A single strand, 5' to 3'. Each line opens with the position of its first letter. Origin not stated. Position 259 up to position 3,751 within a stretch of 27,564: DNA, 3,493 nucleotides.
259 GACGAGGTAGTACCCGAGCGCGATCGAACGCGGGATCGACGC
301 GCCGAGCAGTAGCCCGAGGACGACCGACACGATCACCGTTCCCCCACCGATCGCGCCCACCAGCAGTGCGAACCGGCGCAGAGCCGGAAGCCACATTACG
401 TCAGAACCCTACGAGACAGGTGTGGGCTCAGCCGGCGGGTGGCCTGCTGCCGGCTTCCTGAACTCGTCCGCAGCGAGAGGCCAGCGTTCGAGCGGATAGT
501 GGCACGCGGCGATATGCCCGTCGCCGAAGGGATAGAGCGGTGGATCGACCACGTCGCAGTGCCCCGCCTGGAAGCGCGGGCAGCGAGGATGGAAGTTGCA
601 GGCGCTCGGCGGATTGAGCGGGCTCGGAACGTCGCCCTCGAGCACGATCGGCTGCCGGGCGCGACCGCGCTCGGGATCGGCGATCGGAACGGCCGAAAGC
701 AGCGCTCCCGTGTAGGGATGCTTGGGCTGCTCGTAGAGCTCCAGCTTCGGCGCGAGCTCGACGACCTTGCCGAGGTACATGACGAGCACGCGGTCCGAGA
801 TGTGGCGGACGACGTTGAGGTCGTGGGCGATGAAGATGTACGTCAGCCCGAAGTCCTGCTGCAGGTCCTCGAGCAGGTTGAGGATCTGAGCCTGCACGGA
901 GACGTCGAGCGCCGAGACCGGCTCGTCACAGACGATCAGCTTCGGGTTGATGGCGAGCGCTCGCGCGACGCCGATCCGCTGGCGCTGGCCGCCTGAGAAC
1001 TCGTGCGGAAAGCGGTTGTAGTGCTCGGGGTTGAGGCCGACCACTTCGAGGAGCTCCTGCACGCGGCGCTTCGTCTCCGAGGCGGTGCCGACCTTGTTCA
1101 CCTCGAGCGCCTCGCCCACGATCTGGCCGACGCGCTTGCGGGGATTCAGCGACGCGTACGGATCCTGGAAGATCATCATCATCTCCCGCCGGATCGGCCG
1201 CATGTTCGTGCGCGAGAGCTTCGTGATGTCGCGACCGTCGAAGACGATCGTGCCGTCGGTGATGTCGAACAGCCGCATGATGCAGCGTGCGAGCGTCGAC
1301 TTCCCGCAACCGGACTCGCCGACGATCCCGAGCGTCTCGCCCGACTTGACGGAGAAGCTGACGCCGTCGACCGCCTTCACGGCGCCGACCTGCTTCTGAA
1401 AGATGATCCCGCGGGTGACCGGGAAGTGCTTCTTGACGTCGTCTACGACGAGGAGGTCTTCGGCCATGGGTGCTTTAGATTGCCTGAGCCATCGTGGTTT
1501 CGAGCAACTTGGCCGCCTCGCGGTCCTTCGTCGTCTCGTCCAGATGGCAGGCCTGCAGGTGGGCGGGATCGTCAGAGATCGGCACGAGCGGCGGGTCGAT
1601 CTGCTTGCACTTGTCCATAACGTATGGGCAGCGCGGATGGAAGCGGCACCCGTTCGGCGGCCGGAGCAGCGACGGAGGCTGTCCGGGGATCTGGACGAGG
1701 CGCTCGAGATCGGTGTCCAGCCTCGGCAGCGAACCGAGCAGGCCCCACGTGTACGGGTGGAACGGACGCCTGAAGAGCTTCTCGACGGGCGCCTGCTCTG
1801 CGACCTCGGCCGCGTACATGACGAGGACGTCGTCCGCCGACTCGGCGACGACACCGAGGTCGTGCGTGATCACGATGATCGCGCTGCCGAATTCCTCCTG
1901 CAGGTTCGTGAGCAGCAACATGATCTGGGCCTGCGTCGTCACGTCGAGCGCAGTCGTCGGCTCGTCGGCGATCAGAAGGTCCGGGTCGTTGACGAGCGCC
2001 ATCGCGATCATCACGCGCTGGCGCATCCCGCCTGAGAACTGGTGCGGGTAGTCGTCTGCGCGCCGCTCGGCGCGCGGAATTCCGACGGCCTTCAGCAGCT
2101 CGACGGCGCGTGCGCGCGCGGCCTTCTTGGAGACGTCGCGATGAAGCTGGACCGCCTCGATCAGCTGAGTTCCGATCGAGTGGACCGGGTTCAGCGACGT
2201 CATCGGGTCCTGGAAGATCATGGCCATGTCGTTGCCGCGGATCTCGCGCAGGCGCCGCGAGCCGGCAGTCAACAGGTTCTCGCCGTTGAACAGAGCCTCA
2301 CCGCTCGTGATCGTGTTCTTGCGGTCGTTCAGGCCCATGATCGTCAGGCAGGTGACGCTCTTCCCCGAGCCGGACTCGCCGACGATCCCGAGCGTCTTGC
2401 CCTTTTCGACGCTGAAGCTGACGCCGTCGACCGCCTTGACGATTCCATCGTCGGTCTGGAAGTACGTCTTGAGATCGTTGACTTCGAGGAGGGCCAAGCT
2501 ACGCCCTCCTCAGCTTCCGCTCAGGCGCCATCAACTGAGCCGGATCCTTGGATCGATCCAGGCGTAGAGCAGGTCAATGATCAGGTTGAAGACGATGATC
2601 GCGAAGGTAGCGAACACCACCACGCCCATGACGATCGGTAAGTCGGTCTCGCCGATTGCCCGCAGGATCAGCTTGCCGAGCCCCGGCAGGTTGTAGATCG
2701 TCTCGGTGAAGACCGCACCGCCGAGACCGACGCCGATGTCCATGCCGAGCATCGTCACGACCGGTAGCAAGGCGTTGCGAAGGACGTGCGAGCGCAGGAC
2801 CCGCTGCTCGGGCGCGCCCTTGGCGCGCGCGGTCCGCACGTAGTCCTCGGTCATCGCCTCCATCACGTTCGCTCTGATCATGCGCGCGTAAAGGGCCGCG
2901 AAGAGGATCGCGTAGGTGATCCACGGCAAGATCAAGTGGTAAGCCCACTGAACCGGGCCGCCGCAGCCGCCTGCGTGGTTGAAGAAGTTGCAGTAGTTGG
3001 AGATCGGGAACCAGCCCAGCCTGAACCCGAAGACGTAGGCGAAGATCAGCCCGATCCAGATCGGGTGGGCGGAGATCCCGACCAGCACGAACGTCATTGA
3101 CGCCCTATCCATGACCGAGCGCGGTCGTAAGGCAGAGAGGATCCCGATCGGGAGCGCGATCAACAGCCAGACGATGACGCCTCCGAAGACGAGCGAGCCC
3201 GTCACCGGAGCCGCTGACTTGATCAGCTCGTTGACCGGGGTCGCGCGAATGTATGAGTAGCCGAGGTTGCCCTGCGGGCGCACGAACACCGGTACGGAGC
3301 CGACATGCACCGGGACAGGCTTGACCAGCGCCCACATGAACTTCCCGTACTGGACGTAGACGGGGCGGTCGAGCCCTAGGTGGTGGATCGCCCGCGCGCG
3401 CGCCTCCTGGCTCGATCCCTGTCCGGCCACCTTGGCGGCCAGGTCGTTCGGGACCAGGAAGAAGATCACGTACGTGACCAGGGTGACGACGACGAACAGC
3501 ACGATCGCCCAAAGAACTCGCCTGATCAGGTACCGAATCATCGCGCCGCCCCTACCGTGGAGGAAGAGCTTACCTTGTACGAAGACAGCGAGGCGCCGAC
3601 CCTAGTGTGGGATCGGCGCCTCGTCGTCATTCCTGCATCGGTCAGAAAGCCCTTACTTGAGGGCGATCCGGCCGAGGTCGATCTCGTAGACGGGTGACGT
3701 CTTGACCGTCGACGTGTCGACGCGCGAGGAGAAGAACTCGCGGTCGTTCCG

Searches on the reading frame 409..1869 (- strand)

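Call 8: search_protein_families(library=pfam, proteins=[window:409-1869:-], max_evalue=0.001)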
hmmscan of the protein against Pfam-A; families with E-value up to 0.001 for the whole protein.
window:409-1869:- (486 aa): 5 families
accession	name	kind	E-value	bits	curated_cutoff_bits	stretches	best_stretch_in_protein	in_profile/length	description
PF00005.33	ABC_tran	-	8.2e-34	117.6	25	1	168-318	2-136/137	ABC transporter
PF08352.17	oligo_HPY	-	2e-14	54.1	27.1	1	370-434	1-62/65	Oligopeptide/dipeptide transporter, C-terminal region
PF13401.12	AAA_22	-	0.00012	22.8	27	0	182-347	10-121/130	AAA domain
PF02463.25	SMC_N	-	0.00018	21.5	40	1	180-360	27-207/220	RecF/RecN/SMC N terminal domain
PF13304.12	AAA_21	-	0.00042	20.9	27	0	288-338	235-288/304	AAA domain, putative AbiEii toxin, Type IV TA system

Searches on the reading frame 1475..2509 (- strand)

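Call 8: search_protein_families(library=pfam, proteins=[window:1475-2509:-], max_evalue=0.001)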
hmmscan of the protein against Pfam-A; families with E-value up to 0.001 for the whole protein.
window:1475-2509:- (344 aa): 4 families
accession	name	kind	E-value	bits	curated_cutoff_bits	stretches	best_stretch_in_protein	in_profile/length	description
PF00005.33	ABC_tran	-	9.9e-30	104.4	25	1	28-186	2-137/137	ABC transporter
PF08352.17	oligo_HPY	-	8.6e-23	80.9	27.1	1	238-301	2-65/65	Oligopeptide/dipeptide transporter, C-terminal region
PF13304.12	AAA_21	-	9.4e-05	23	27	1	151-221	231-303/304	AAA domain, putative AbiEii toxin, Type IV TA system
PF02463.25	SMC_N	-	0.00027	20.9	40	0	40-232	27-212/220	RecF/RecN/SMC N terminal domain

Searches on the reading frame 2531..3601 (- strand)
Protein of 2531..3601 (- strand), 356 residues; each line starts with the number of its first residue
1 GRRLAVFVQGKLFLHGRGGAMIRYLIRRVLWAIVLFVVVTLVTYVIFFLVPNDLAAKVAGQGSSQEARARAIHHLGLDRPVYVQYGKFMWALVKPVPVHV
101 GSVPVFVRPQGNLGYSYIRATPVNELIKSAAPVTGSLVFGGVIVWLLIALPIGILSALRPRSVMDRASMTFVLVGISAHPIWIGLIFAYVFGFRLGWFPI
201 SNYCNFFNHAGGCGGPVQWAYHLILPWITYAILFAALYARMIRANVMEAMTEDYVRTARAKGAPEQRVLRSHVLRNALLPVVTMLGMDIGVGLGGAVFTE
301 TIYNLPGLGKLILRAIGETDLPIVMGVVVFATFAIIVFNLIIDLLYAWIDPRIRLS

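Call 8: search_protein_families(library=pfam, proteins=[window:2531-3601:-], max_evalue=0.001)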
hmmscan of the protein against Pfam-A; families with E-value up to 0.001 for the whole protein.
window:2531-3601:- (356 aa): 2 families
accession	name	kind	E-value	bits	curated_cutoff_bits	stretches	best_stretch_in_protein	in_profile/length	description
PF00528.27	BPD_transp_1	-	1.4e-41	142.7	26.4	1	149-354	1-183/184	Binding-protein-dependent transport system inner membrane component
PF19300.4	BPD_transp_1_N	-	2.1e-19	70.2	23.8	1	21-137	1-113/114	Binding-prot-dependent transport system membrane comp, N-term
